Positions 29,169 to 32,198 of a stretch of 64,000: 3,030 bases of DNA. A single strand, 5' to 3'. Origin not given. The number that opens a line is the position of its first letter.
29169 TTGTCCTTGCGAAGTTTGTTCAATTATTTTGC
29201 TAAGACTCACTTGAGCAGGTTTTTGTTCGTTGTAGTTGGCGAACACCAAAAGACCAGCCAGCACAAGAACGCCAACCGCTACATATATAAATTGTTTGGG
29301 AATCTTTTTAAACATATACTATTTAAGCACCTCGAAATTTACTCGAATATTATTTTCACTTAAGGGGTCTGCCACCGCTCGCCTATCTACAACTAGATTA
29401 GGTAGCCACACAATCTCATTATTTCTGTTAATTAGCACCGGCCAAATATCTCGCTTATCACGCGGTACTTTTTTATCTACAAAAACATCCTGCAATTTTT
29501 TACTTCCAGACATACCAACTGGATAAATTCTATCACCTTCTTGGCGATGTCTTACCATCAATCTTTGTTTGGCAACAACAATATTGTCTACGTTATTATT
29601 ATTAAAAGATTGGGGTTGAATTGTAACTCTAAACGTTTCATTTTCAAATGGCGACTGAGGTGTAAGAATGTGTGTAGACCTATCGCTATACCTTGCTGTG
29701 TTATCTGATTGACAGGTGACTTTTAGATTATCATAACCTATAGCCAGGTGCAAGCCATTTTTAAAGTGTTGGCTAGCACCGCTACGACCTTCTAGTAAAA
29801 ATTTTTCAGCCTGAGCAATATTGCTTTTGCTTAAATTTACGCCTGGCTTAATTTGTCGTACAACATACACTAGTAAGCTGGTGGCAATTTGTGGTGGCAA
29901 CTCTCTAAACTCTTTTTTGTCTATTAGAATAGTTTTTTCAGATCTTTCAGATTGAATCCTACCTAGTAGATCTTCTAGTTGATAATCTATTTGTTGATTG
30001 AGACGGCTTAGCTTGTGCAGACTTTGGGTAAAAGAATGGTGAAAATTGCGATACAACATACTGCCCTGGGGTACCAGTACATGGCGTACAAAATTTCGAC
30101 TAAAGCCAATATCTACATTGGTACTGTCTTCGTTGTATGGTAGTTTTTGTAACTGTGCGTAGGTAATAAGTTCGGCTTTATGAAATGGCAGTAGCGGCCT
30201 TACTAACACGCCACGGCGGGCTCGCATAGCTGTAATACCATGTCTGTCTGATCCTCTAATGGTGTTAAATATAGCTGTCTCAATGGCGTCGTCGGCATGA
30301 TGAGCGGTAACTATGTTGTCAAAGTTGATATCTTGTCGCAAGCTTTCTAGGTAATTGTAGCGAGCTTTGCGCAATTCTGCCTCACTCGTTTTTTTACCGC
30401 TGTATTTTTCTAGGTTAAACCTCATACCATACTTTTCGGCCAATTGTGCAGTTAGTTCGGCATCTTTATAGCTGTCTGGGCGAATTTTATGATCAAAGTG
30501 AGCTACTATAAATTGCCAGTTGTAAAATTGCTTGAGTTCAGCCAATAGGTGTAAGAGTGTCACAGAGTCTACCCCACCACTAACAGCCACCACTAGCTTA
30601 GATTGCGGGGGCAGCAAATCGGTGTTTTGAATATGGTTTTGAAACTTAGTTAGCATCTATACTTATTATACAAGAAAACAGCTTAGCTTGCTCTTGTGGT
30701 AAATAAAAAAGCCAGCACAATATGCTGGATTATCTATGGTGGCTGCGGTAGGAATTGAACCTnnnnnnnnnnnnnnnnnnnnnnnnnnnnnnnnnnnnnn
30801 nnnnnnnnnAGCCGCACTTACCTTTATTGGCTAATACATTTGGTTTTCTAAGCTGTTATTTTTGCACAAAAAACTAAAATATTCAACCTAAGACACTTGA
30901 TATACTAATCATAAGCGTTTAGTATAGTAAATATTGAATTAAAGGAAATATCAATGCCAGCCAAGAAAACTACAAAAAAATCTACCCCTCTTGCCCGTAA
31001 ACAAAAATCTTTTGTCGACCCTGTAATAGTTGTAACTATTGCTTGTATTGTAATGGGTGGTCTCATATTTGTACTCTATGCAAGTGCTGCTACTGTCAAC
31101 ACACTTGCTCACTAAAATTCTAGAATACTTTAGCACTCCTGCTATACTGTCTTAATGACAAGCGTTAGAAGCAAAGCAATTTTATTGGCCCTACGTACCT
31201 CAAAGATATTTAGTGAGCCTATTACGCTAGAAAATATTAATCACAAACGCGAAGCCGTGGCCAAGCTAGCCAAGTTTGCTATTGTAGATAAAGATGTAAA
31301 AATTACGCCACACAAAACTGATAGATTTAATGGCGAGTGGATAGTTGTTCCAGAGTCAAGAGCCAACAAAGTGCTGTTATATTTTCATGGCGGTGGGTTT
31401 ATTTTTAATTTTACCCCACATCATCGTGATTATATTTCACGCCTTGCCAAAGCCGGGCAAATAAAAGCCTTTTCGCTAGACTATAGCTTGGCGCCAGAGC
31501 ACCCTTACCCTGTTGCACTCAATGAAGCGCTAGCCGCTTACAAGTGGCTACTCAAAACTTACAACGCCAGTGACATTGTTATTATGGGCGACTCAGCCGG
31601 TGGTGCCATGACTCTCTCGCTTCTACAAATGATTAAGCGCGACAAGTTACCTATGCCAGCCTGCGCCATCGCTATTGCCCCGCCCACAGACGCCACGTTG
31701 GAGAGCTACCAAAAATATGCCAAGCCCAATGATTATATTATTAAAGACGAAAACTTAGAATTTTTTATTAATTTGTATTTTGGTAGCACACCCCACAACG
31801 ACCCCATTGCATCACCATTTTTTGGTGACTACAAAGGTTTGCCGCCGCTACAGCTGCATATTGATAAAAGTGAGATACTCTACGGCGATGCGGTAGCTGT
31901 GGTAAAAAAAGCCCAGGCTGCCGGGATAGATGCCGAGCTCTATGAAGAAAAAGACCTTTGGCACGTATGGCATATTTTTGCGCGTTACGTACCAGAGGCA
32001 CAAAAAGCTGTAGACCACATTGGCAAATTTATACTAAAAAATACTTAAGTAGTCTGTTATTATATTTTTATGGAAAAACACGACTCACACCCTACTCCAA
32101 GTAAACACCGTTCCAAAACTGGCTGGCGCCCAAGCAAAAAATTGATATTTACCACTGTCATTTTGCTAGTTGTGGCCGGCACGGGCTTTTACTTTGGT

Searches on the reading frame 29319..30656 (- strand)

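Call 64: search_protein_families(library=pfam, proteins=[window:29319-30656:-], max_evalue=0.0001)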
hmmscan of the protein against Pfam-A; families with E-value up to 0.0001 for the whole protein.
window:29319-30656:- (445 aa): 2 families
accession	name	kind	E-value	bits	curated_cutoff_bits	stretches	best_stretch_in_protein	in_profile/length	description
PF01171.26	ATP_bind_3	-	9e-47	159.6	27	1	20-192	1-181/182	PP-loop family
PF11734.13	TilS_C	-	7.1e-16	57.8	22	1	366-431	1-65/74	TilS substrate C-terminal domain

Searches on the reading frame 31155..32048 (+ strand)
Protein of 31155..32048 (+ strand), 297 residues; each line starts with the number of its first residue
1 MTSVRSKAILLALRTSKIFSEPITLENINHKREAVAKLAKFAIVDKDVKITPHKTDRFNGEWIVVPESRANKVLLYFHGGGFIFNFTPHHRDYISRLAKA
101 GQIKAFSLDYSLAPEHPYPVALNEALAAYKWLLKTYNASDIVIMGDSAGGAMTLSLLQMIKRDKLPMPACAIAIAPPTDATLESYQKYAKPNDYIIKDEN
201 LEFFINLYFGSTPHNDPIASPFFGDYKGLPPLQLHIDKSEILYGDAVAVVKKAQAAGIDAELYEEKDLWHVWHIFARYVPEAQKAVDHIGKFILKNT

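Call 64: search_protein_families(library=pfam, proteins=[window:31155-32048:+], max_evalue=0.0001)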
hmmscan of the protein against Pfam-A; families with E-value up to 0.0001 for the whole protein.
window:31155-32048:+ (297 aa): 3 families
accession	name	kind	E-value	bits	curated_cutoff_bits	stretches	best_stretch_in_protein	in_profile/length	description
PF07859.19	Abhydrolase_3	-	3.3e-47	161.4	25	1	74-273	1-209/210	alpha/beta hydrolase fold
PF10340.15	Say1_Mug180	-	8.4e-21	74.7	21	1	66-217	114-279/374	Steryl acetyl hydrolase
PF20434.5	BD-FAE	-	9e-08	32.3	26.8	1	69-154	11-104/215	BD-FAE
